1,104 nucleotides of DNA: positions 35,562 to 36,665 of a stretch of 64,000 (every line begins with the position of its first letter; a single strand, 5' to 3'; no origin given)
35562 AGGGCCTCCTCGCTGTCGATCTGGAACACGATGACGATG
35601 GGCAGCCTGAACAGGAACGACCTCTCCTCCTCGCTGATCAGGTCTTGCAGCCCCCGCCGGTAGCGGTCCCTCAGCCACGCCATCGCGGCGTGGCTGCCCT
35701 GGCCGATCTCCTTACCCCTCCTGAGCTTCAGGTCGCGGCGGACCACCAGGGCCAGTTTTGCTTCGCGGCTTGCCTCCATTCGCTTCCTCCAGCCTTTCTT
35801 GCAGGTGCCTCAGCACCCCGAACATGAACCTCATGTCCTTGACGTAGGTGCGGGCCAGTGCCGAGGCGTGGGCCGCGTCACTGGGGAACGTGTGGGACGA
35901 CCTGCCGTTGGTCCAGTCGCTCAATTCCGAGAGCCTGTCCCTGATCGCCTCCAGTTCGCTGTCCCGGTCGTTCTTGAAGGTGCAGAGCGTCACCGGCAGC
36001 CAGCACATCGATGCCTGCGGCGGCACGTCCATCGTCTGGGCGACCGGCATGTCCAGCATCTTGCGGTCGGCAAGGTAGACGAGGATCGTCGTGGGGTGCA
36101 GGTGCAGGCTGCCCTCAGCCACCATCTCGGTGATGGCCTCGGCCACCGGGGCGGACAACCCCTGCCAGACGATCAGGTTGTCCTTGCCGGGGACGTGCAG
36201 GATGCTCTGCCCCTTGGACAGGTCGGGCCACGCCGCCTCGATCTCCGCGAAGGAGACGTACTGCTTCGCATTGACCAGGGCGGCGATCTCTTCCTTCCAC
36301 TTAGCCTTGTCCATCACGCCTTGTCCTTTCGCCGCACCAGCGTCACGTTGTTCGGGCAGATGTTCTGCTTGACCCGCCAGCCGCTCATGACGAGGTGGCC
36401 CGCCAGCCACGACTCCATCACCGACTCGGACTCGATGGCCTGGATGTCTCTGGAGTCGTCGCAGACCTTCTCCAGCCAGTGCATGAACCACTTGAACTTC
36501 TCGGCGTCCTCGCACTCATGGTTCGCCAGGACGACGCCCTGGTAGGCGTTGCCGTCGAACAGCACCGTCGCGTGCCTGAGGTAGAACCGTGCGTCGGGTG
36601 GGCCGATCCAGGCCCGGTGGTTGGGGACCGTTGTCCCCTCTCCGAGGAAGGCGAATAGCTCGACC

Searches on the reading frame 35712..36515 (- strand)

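Call 65: search_protein_families(library=pfam, proteins=[window:35712-36515:-], max_evalue=0.001)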
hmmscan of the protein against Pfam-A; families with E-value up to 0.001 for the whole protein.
window:35712-36515:- (267 aa): 0 families

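Call 89: search_protein_families(library=phrogs, proteins=[window:35712-36515:-], max_evalue=0.001)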
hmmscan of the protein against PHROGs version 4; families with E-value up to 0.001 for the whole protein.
window:35712-36515:- (267 aa): 1 family
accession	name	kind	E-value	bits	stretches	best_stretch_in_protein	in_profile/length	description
phrog_7134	-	unknown function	1.3e-11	45.4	1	68-183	1-116/119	-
